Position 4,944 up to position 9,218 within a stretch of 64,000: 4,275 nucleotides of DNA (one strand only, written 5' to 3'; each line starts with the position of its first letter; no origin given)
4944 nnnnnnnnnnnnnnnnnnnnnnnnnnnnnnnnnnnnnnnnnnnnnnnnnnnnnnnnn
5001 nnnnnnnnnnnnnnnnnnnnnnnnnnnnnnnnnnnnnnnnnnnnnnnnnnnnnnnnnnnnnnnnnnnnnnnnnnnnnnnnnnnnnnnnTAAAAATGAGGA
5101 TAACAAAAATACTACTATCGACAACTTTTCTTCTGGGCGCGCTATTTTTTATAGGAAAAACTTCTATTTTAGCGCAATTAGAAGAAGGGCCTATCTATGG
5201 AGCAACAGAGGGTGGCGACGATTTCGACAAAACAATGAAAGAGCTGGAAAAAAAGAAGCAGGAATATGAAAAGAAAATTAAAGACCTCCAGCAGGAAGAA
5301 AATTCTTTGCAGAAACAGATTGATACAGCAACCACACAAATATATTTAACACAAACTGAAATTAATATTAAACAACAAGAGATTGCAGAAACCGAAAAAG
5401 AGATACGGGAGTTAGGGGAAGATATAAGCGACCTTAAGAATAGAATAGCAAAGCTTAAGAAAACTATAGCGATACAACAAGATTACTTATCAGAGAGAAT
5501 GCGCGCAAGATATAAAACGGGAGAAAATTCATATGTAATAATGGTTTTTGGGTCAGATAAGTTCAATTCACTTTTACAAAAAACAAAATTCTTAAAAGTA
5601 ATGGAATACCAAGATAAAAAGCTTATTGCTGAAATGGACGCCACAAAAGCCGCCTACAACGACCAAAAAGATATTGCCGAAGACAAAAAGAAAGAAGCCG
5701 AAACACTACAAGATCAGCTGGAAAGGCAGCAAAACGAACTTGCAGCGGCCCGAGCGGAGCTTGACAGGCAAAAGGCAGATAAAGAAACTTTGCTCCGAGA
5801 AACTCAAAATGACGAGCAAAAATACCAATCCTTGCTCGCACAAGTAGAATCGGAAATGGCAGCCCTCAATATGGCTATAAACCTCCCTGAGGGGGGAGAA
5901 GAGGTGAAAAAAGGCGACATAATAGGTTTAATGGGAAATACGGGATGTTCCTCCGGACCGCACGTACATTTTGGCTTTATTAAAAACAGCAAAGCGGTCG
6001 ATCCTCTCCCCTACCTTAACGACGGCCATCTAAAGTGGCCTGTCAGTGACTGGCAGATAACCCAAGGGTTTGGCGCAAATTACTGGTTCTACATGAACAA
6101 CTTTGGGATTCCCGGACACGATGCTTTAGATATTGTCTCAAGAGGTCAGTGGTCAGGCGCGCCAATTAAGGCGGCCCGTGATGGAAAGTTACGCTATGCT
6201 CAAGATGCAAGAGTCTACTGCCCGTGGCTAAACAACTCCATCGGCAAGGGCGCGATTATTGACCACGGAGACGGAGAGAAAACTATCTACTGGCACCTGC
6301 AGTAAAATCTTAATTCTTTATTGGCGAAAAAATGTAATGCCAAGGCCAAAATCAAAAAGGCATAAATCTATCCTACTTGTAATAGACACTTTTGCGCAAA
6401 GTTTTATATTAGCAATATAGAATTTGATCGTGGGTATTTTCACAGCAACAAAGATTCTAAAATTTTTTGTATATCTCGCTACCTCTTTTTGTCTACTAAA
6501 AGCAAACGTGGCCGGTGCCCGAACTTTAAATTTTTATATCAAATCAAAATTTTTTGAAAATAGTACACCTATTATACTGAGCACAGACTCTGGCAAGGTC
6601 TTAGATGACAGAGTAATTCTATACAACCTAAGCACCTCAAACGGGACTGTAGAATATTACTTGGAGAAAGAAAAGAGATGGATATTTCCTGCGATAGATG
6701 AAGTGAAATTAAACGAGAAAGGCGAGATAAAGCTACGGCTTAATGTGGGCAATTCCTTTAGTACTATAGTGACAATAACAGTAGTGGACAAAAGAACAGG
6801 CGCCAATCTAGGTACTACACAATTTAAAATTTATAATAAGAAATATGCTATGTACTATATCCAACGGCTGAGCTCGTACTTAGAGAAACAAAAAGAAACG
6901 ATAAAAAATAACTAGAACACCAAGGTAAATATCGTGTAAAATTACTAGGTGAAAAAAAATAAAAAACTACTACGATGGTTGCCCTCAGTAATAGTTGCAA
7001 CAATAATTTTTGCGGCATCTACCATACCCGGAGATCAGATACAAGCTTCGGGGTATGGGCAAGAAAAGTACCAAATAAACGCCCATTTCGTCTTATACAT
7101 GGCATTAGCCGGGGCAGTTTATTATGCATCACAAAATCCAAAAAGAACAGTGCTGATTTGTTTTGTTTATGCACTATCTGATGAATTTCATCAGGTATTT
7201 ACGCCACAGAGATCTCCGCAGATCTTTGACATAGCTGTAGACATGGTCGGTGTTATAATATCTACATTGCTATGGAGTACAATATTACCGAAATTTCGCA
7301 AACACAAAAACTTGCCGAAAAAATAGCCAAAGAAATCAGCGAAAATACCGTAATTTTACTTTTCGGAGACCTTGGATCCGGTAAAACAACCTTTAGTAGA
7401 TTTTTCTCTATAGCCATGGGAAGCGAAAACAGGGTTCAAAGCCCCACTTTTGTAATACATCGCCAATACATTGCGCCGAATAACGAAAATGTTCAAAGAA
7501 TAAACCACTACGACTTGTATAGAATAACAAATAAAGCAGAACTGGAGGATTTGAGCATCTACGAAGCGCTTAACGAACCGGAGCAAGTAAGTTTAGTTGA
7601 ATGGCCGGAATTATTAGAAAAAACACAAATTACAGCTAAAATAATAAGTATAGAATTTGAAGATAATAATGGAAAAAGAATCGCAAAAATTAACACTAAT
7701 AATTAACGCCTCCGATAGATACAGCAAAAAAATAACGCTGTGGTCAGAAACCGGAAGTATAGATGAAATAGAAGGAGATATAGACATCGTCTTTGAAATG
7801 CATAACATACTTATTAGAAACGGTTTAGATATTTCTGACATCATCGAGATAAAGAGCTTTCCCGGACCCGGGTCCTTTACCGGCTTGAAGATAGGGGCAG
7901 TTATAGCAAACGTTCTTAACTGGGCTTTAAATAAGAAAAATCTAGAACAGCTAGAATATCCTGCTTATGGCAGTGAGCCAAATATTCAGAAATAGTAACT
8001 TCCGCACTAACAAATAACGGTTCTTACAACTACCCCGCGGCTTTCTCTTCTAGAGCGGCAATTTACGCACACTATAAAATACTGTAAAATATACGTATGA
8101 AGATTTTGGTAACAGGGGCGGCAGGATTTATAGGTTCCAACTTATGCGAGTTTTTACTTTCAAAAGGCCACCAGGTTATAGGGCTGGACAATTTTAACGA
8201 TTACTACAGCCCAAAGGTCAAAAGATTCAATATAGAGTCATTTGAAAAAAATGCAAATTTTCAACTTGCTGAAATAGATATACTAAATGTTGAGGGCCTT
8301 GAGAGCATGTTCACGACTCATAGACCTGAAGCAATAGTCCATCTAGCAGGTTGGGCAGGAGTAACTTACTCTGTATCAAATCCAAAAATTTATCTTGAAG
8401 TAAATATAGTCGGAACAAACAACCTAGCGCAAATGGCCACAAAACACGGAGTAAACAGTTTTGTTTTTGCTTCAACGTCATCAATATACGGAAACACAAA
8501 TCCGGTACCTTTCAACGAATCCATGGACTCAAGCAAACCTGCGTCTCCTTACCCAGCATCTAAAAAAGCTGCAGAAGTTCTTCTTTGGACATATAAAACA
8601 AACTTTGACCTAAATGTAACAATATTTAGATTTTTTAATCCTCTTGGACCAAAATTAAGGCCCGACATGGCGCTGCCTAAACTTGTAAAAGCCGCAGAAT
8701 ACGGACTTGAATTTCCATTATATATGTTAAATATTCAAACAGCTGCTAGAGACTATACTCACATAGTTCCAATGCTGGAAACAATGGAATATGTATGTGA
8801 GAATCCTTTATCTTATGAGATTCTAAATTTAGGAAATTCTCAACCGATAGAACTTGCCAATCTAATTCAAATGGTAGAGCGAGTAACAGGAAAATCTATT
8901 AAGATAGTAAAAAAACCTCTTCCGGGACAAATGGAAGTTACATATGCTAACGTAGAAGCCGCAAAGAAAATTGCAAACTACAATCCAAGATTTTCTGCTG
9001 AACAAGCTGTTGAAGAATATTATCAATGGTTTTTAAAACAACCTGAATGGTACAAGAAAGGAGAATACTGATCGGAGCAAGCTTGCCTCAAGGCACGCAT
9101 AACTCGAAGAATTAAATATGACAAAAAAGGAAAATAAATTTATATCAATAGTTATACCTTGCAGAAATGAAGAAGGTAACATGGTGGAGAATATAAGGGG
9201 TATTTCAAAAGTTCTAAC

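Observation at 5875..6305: Apparently circularly permuted M23 (LytM) peptidase domain in the FtsEX-associated EnvC-like protein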

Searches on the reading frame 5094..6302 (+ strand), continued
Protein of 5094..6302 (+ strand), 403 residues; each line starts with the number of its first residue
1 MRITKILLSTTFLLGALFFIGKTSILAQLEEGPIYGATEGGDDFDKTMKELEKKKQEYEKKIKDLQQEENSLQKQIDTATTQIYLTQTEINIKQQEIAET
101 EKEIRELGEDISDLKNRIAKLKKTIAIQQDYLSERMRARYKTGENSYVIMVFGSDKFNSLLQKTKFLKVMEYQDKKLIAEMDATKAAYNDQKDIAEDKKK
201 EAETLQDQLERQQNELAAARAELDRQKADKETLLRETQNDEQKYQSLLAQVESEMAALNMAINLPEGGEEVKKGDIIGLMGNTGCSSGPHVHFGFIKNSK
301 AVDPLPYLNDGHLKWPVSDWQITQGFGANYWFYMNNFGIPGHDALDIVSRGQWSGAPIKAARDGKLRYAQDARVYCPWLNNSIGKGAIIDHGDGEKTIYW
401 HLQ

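Call 57: find_encoding_contigs(protein=P0082, flank=4000, max_places=2)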
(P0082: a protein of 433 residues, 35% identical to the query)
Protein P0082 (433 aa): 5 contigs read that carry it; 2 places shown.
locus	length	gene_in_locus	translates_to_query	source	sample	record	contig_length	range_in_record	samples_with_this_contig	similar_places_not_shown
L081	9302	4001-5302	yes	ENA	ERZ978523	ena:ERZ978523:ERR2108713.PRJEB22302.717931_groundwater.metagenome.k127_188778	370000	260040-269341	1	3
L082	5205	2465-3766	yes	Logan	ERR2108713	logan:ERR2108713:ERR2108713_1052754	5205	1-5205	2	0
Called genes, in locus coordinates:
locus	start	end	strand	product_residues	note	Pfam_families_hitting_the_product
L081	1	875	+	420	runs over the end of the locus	PF01566:Nramp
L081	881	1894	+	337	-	PF03462:PCRF, PF00472:RF-1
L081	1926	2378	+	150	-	-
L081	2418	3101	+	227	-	PF00005:ABC_tran, PF02463:SMC_N (faint), PF20720:nSTAND3 (faint), PF13304:AAA_21 (weak)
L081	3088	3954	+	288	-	PF18075:FtsX_ECD, PF02687:FtsX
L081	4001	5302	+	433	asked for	PF24568:CC_PcsB (weak), PF13529:Peptidase_C39_2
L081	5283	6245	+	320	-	-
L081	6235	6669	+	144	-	PF02367:TsaE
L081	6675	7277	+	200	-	PF01300:Sua5_yciO_yrdC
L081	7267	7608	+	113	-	PF00814:TsaD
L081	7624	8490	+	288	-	PF00188:CAP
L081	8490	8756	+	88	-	PF18900:DUF5656 (weak)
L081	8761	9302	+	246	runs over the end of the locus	PF00483:NTP_transferase, PF12804:NTP_transf_3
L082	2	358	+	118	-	?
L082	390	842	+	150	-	-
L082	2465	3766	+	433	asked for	PF24568:CC_PcsB (weak), PF13529:Peptidase_C39_2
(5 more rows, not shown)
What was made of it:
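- In a sibling lineage the same slot holds a coiled coil fused to a Peptidase_C39_2-type domain (call 57), which fits a direct-hydrolase module that can be swapped.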

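Call 58: find_encoding_contigs(protein=P0089, flank=4000, max_places=2)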
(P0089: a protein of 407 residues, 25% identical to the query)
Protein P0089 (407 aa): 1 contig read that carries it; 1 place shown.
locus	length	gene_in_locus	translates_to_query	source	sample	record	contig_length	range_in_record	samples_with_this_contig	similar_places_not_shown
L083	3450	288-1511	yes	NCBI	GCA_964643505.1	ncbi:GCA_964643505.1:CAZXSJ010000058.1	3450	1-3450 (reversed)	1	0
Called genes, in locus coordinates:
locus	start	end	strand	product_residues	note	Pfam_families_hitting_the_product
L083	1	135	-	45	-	?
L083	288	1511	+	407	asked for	PF01551:Peptidase_M23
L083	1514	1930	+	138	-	-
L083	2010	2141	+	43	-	-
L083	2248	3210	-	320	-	PF13102:Phage_int_SAM_5 (weak), PF02899:Phage_int_SAM_1, PF13495:Phage_int_SAM_4, PF00589:Phage_integrase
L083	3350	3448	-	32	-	?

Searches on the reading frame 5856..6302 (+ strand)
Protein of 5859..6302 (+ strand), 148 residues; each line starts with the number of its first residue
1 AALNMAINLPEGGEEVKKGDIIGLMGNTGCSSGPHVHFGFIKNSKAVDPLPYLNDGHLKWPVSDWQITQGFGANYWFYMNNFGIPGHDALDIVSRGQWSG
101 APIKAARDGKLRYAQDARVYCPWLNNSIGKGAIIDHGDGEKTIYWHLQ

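Call 10: search_protein_families(library=pfam, proteins=[window:5859-6302:+], max_evalue=1)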
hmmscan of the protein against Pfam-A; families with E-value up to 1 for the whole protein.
seq(148 aa): 1 family
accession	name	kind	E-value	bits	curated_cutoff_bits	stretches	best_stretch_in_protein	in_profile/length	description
PF01551.29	Peptidase_M23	-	4.1e-18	65.8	28.7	2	12-49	59-96/96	Peptidase family M23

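Call 36: predict_structure(alignment_id=A3)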
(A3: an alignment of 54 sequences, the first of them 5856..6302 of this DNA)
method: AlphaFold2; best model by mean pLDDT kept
length: 149 residues; sequences in the alignment: 54
mean_pLDDT: 93.7   pTM: 0.89
mean pLDDT of the five models: 93.7, 93.5, 93.3, 92.7, 92.7
residues with pLDDT >= 90: 123; 70-90: 23; 50-70: 3; < 50: 0
segments of 3 or more residues with pLDDT < 50: none
pLDDT, mean of each block of 10 residues (from residue 1): 71 91 97 96 97 98 98 93 91 96 98 95 92 97 98
secondary structure, 60 per line:
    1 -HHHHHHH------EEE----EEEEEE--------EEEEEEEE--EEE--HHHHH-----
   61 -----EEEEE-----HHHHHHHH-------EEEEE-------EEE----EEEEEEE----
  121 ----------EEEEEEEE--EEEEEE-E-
elements in order: H2-8 E15-17 E22-27 E36-43 E46-48 H51-55 E66-70 H76-83 E91-95 E103-105 E110-116 E131-138 E141-146
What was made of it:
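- On Peptidase family M23 / LytM (Pfam PF01551, MEROPS M23): The domain model has pLDDT 93.7 and pTM 0.89 (call 36).
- Fold: the domain-only AlphaFold model has pLDDT 93.7 and pTM 0.89, and its strand order fits a rotated M23 (call 36). The AlphaFold monomer model of aa 255-403 is a single compact domain with pTM 0.89, and the linker has pLDDT above 90 (call 36).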

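Call 40: search_protein_representatives(alignment_id=A4)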
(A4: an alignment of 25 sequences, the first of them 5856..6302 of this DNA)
Query: 25 sequences, 145 profile positions. Proteins with E-value up to 0.001 (for the whole library): 155732; up to 1e-10: 68947; up to 1e-30: 201. The best 150 are listed.
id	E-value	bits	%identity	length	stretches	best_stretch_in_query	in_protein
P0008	3.2e-59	215.4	-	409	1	2-145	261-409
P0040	3.3e-56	205.6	-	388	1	2-144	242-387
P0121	1.1e-54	200.7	-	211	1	12-145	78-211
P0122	5.7e-54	198.3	-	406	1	3-145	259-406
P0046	6.0e-54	198.3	-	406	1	2-145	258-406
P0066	4.5e-52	192.2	-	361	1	2-145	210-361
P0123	5.1e-52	192.0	-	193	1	2-145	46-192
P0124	1.3e-51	190.7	-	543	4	9-145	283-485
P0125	1.4e-50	187.4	-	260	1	15-145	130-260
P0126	5.1e-50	185.5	-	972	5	13-145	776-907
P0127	8.6e-49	181.5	-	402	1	3-144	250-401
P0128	1.5e-48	180.7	-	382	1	2-145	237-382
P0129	2.1e-48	180.3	-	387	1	2-145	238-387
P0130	6.3e-47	175.5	-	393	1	2-144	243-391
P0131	1.6e-46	174.2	-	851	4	16-144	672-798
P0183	9.8e-38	145.7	-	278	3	14-143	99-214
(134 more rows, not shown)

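Call 53: fold_search(model_id=the predicted structure, library=pdb)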
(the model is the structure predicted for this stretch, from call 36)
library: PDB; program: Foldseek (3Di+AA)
matches with E <= 10: 350; with E <= 0.001: 0
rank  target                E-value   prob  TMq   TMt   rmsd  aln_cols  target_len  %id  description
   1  1ous_D                5.2e-01  0.08  0.25  0.30  11.5       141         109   12  Lecb (PA-LII) calcium-free (released 2003-09-09)
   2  9dta_B                8.8e-01  0.14  0.21  0.10   5.9        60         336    7  Crystal structure of the WDR domain of WDR91 in complex with DR3448 (released 2024-10-16)
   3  5by3                  9.9e-01  0.02  0.13  0.04  16.7       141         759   13  A novel family GH115 4-O-Methyl-alpha-glucuronidase, BtGH115A, with specificity for decorated arabinogalactans (released 2015-07-22)
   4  5non_C                1.1e+00  0.03  0.19  0.18  11.2       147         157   12  Structure of truncated Norcoclaurine Synthase from Thalictrum flavum with product mimic (released 2017-09-27)
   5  6hs7_A                1.1e+00  0.06  0.16  0.06  10.5        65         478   14  Type VI membrane complex (released 2019-03-27)
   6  9dta_A                1.2e+00  0.13  0.20  0.10   6.0        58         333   10  Crystal structure of the WDR domain of WDR91 in complex with DR3448 (released 2024-10-16)
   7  3blc_A                1.2e+00  0.03  0.14  0.09  12.6       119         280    8  Crystal structure of the periplasmic domain of the Escherichia Coli YIDC (released 2007-12-25)
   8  5n8q_B                1.2e+00  0.03  0.18  0.17  11.1       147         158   11  Structure of truncated Norcoclaurine Synthase from Thalictrum flavum (released 2017-09-27)
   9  1g13_A                1.3e+00  0.01  0.09  0.10  14.9       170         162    8  HUMAN GM2 ACTIVATOR STRUCTURE (released 2001-04-11)
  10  3fg8_A                1.4e+00  0.14  0.18  0.24   3.5        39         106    5  Crystal structure of PAS domain of RHA05790 (released 2009-01-20)
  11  6bc1_C                1.4e+00  0.06  0.19  0.20   6.5        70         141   16  A Complex between PH Domain of p190RhoGEF and Activated Rac1 Bound to a GTP Analog (released 2017-12-13)
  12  3blc_B                1.4e+00  0.03  0.14  0.09  12.5       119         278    8  Crystal structure of the periplasmic domain of the Escherichia Coli YIDC (released 2007-12-25)
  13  1bow                  1.4e+00  0.01  0.15  0.15  15.4       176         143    8  MULTIDRUG-BINDING DOMAIN OF TRANSCRIPTION ACTIVATOR BMRR (APO FORM) (released 1999-08-06)
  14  5n8q_C                1.5e+00  0.02  0.18  0.17  12.0       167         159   11  Structure of truncated Norcoclaurine Synthase from Thalictrum flavum (released 2017-09-27)
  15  3bs6_B                1.5e+00  0.02  0.13  0.09  11.9       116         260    6  1.8 Angstrom crystal structure of the periplasmic domain of the membrane insertase YidC (released 2008-02-12)
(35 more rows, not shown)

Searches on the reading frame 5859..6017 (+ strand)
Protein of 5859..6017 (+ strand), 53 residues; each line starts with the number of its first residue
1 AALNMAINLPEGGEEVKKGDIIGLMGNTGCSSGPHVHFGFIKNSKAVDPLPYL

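Call 10: search_protein_families(library=pfam, proteins=[window:5859-6017:+], max_evalue=1)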
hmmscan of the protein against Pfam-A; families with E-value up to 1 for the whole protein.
seq(53 aa): 1 family
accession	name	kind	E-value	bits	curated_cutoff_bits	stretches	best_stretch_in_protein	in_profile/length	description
PF01551.29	Peptidase_M23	-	9.7e-12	45.4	28.7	1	12-49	59-96/96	Peptidase family M23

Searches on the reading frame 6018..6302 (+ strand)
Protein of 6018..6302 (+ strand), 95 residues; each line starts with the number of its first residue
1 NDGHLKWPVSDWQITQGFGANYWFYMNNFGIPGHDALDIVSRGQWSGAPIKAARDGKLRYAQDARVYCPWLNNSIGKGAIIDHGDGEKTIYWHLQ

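Call 10: search_protein_families(library=pfam, proteins=[window:6018-6302:+], max_evalue=1)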
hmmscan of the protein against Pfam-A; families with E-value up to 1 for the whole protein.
seq(95 aa): 2 families
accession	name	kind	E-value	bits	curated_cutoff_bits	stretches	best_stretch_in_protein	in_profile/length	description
PF01551.29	Peptidase_M23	-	3.5e-05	24.3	28.7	1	46-95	12-53/96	Peptidase family M23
PF08600.16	NuBaID_C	-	0.16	12.5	20.2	1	55-78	46-69/103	NuBaID, C-terminal domain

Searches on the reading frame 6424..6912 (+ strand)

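Call 3: search_protein_families(library=pfam, proteins=[window:6424-6912:+], max_evalue=0.1)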
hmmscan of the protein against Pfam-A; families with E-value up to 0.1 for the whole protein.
window:6424-6912:+ (163 aa): 1 family
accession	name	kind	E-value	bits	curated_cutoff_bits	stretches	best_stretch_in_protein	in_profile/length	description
PF21696.3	TECR_N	-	0.043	14.3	27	0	118-162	14-58/77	TECR, ubiquitin-like domain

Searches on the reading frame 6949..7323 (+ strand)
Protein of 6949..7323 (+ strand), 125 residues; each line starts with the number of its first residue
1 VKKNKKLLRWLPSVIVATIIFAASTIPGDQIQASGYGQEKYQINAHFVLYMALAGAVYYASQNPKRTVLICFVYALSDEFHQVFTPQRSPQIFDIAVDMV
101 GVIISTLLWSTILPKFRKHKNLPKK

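Call 54: search_protein_families(library=pfam, proteins=[window:6949-7323:+], max_evalue=0.00001)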
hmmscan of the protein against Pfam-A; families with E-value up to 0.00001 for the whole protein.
window:6949-7323:+ (125 aa): 1 family
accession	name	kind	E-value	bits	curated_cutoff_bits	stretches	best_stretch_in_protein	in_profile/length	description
PF04892.17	VanZ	-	1e-14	55.7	30.1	1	44-111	59-124/126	VanZ like family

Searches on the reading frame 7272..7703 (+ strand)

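Call 54: search_protein_families(library=pfam, proteins=[window:7272-7703:+], max_evalue=0.00001)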
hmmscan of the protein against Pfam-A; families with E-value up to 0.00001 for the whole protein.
window:7272-7703:+ (144 aa): 1 family
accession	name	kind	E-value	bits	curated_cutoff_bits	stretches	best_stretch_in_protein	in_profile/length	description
PF02367.23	TsaE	-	1.8e-32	112.4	26.6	1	7-133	3-122/128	Threonylcarbamoyl adenosine biosynthesis protein TsaE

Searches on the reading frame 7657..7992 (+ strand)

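Call 54: search_protein_families(library=pfam, proteins=[window:7657-7992:+], max_evalue=0.00001)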
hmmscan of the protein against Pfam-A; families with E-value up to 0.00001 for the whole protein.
window:7657-7992:+ (112 aa): 1 family
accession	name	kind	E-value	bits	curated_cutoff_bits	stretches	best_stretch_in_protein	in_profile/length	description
PF00814.31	TsaD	-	4.2e-06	27.1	24.8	1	49-94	38-83/264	tRNA N6-adenosine threonylcarbamoyltransferase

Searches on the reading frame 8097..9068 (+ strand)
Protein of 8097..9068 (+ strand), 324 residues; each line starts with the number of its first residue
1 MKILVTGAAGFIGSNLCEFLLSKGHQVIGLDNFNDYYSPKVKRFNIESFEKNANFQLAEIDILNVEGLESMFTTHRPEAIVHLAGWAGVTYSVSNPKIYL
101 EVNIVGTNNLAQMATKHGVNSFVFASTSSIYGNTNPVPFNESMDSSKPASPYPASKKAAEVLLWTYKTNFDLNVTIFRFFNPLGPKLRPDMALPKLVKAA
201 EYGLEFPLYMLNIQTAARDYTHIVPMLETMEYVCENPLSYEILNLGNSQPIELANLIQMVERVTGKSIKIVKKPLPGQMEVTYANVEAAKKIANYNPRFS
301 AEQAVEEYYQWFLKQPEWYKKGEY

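Call 54: search_protein_families(library=pfam, proteins=[window:8097-9068:+], max_evalue=0.00001)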
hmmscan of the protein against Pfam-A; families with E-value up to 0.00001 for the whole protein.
window:8097-9068:+ (324 aa): 8 families
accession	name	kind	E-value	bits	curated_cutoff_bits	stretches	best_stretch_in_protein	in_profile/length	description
PF01370.27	Epimerase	-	1.5e-51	175.6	20.9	1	3-246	1-240/240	NAD dependent epimerase/dehydratase family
PF16363.11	GDP_Man_Dehyd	-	5.7e-50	171.1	27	1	4-307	1-331/332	GDP-mannose 4,6 dehydratase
PF01073.25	3Beta_HSD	-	3.1e-18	66.2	22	1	4-163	1-157/280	3-beta hydroxysteroid dehydrogenase/isomerase family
PF04321.23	RmlD_sub_bind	-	8.5e-18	64.9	27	1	1-165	1-138/287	RmlD substrate binding domain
PF02719.21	Polysacc_synt_2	-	2.3e-16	60.3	20.2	1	3-129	1-130/293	Polysaccharide biosynthesis protein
PF07993.18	NAD_binding_4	-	1.8e-11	44.1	20.1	1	78-178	90-203/258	Male sterility protein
PF13460.12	NAD_binding_10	-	4.2e-08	33.7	27.2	1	7-178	1-142/184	NAD(P)H-binding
PF05368.20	NmrA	-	3.8e-06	27.1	27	1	2-136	4-116/298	NmrA-like family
